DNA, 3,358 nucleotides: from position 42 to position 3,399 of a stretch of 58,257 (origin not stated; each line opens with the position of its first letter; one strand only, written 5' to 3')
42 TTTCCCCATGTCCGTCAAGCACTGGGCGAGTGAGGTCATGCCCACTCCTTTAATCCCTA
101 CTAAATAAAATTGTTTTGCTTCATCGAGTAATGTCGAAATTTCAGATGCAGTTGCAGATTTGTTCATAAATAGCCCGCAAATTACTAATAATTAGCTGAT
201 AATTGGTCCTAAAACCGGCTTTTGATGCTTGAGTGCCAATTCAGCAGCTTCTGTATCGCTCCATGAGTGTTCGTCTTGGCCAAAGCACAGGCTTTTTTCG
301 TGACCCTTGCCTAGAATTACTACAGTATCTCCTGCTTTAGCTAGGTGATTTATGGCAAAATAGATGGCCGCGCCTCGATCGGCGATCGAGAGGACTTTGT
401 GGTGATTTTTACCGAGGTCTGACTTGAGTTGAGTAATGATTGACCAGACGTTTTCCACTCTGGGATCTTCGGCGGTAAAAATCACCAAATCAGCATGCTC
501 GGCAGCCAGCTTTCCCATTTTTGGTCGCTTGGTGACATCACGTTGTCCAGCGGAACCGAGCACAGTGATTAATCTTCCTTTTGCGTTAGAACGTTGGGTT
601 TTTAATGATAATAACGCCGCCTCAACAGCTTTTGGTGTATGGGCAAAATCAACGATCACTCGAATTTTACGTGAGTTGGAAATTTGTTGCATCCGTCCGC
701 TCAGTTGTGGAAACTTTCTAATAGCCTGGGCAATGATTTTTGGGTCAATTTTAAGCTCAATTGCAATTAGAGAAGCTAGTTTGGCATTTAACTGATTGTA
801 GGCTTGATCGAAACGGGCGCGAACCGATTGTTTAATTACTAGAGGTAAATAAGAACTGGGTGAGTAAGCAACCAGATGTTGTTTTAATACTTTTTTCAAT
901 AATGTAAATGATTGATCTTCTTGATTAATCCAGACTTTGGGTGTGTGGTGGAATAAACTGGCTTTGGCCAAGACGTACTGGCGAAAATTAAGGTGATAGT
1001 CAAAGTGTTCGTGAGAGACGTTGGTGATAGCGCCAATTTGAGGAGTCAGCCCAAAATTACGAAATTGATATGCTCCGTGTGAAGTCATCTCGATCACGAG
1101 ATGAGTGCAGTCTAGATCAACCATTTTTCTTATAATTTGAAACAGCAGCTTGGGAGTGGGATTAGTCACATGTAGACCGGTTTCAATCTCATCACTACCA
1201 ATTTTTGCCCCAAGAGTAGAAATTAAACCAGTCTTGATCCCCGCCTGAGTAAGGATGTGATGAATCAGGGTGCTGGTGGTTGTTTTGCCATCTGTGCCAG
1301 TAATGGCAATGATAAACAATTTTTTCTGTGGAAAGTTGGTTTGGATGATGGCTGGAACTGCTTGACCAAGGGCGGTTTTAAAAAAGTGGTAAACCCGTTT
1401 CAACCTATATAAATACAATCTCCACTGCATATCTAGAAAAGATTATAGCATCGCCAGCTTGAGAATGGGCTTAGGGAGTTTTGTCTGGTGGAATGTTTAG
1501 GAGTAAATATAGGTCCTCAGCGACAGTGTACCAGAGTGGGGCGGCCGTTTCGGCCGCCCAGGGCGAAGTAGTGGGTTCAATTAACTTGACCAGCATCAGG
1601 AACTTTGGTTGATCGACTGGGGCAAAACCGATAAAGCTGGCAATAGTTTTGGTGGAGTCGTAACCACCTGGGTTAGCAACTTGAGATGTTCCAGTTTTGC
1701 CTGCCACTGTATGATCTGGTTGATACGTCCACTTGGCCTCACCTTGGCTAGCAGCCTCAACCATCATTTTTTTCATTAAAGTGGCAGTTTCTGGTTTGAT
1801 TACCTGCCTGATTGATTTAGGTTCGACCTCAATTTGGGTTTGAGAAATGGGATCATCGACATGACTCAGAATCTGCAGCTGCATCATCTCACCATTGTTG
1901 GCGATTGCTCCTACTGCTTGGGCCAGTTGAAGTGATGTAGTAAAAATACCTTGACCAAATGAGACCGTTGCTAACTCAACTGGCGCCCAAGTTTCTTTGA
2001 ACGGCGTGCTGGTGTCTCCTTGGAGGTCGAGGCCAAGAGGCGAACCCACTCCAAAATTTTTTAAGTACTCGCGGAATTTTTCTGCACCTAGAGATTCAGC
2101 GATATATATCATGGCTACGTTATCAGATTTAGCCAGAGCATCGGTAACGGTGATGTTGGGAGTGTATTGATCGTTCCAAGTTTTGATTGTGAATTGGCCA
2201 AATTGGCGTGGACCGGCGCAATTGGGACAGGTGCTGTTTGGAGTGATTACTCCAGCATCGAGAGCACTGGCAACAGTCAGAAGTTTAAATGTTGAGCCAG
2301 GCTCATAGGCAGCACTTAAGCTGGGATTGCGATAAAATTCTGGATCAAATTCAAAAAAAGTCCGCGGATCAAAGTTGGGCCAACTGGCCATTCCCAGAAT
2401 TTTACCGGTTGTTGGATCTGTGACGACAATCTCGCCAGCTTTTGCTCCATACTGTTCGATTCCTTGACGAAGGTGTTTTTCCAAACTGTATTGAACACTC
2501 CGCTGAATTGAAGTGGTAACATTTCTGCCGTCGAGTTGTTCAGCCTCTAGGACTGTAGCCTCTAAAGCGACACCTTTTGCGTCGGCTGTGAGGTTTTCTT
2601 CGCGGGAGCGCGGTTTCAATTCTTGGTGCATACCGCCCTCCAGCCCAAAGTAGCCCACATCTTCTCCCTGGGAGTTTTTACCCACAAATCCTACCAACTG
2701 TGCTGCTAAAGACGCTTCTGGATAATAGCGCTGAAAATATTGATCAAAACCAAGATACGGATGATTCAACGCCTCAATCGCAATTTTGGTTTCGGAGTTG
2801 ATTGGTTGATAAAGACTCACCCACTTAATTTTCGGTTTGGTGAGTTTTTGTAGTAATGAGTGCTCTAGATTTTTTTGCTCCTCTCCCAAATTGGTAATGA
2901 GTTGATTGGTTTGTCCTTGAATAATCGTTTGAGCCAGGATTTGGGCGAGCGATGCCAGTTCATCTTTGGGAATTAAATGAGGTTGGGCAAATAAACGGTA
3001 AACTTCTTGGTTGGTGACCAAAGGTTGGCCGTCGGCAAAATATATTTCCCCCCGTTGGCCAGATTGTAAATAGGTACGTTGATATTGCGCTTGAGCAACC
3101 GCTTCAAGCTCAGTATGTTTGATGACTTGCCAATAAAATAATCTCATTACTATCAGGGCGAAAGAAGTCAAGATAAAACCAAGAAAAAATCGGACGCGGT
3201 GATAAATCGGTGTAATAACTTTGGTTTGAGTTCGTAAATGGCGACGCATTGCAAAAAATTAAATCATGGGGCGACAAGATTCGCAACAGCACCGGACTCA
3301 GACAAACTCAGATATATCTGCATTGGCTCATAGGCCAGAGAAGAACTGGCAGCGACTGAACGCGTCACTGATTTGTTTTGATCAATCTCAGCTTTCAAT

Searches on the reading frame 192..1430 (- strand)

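Call 72: search_protein_families(library=pfam, proteins=[window:192-1430:-], max_evalue=0.00001)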
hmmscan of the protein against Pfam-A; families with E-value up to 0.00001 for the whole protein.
window:192-1430:- (412 aa): 2 families
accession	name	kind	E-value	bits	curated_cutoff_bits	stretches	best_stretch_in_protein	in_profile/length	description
PF02875.26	Mur_ligase_C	-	7.4e-29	101.6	28.4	1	245-376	1-127/127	Mur ligase, glutamate ligase domain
PF08245.18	Mur_ligase_M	-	1.3e-28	100.8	24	1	43-191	1-147/200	Mur ligase middle domain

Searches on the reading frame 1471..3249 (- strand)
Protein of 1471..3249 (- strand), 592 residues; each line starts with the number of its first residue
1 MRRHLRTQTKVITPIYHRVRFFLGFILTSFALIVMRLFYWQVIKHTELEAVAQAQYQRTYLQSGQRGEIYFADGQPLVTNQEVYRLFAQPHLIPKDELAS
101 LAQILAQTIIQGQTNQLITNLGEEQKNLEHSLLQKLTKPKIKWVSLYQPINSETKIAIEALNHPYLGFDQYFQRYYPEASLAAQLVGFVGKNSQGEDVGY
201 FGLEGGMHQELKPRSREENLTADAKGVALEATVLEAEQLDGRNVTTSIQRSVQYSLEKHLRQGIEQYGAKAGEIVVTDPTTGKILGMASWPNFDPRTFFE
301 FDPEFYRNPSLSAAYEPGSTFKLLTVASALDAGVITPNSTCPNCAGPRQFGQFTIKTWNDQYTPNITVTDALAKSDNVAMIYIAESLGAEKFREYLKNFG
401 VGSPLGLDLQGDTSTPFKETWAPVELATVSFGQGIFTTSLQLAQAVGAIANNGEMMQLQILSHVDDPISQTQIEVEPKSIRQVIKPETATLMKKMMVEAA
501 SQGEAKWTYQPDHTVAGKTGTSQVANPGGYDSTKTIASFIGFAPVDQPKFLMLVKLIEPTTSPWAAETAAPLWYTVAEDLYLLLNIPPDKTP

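Call 72: search_protein_families(library=pfam, proteins=[window:1471-3249:-], max_evalue=0.00001)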
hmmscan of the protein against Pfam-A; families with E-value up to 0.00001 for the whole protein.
window:1471-3249:- (592 aa): 2 families
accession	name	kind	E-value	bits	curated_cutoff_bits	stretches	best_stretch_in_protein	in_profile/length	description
PF00905.27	Transpeptidase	-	1.5e-69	234.9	22.1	1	274-572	3-293/299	Penicillin binding protein transpeptidase domain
PF03717.20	PBP_dimer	-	1.2e-16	62.1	24.4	1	63-230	3-177/180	Penicillin-binding Protein dimerisation domain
